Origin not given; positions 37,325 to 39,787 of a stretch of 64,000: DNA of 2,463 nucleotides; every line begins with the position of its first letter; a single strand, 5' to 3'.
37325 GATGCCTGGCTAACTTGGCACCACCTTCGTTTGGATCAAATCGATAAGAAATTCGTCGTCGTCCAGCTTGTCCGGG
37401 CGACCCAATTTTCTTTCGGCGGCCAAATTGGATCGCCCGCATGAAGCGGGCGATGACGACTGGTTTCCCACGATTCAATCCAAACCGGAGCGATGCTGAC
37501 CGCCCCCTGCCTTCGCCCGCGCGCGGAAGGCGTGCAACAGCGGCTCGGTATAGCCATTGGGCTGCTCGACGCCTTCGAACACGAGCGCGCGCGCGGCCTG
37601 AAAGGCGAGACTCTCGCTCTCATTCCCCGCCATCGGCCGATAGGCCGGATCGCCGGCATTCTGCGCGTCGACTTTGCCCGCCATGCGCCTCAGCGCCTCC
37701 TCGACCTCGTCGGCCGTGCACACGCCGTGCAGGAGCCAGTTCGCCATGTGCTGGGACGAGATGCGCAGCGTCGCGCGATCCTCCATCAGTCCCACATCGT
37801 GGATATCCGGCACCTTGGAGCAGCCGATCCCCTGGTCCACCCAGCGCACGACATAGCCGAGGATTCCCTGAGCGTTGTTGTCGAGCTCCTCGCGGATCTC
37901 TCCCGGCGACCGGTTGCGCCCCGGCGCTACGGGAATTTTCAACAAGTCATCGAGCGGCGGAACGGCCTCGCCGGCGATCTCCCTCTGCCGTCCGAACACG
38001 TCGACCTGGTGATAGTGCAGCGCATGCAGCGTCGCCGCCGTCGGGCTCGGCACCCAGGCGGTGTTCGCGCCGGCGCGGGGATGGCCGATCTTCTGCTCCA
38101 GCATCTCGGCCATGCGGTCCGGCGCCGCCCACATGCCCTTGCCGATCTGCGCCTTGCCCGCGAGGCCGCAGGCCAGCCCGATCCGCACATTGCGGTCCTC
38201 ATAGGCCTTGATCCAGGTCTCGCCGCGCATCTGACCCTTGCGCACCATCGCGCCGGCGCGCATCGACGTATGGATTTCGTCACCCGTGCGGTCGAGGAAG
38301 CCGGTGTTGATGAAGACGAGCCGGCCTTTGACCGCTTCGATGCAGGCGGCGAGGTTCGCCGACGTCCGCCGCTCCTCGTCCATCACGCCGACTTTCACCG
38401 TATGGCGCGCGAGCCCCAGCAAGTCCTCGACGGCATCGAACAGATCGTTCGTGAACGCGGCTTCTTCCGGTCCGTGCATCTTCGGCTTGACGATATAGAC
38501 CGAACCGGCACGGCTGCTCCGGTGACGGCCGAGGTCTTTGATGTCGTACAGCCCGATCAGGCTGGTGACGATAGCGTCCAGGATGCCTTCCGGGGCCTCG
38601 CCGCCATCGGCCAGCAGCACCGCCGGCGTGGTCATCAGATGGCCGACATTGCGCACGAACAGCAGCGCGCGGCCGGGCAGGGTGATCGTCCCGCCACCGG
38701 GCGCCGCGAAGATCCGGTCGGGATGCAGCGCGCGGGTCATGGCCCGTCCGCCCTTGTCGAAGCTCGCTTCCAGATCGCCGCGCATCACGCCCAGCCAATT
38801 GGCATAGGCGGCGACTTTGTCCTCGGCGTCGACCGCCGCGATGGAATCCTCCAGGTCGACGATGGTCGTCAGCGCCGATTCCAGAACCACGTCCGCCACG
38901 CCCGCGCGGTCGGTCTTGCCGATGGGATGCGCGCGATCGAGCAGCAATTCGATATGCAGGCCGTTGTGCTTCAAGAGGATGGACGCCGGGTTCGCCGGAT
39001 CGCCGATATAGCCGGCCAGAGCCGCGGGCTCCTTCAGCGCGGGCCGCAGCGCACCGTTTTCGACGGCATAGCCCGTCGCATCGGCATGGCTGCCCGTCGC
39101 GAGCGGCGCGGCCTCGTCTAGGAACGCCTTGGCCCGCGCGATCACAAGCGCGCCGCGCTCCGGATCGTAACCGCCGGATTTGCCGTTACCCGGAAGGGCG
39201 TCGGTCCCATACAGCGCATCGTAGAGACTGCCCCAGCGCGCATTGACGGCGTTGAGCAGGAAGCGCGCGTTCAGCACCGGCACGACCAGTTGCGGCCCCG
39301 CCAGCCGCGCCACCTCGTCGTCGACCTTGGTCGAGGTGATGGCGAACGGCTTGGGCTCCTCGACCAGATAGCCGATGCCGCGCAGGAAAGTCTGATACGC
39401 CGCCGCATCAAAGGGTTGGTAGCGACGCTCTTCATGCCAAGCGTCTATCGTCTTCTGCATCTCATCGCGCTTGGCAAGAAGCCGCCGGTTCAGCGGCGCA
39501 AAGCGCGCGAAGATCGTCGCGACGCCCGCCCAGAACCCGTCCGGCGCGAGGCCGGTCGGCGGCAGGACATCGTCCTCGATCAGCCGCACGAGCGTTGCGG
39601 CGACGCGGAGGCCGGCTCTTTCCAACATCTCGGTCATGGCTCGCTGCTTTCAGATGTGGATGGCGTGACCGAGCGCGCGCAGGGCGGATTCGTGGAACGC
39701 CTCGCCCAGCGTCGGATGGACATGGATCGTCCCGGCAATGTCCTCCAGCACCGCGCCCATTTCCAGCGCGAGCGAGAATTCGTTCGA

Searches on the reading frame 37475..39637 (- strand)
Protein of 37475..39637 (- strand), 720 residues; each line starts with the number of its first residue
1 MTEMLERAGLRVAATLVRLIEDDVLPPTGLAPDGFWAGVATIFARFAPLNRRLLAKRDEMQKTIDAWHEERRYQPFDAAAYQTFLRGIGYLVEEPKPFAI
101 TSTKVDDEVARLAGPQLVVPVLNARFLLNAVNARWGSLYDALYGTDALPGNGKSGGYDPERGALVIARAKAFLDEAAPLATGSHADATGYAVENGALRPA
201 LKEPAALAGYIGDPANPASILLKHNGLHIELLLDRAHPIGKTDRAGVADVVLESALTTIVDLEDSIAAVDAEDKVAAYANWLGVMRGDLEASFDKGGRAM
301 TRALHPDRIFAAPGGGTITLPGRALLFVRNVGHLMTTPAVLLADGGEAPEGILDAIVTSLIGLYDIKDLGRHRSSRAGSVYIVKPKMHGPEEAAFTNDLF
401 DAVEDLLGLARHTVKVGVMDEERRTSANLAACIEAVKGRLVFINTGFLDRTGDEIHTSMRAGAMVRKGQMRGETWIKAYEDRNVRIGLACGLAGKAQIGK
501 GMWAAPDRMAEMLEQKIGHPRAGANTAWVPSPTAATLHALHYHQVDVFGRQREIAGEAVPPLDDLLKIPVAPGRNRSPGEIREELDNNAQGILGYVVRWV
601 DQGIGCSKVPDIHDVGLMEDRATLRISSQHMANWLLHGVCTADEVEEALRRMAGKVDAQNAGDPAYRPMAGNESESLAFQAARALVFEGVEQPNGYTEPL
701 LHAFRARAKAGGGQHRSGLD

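Call 93: search_protein_families(library=pfam, proteins=[window:37475-39637:-], max_evalue=0.00001)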
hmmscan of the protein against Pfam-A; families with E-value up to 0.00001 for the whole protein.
window:37475-39637:- (720 aa): 4 families
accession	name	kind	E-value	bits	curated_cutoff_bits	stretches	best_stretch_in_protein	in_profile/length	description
PF01274.28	MS_TIM-barrel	-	8.8e-65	218.6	26.4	1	326-558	2-234/248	Malate synthase, TIM barrel domain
PF20658.2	MSG_insertion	-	7.6e-25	87.4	24.8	1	157-224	1-76/76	Malate synthase G, alpha-beta insertion domain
PF20659.2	MS_C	-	6e-21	75.5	23.1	1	580-669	2-93/118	Malate synthase, C-terminal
PF20656.2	MS_N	-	9e-12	44.8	23.5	1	22-69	8-55/64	Malate synthase, N-terminal domain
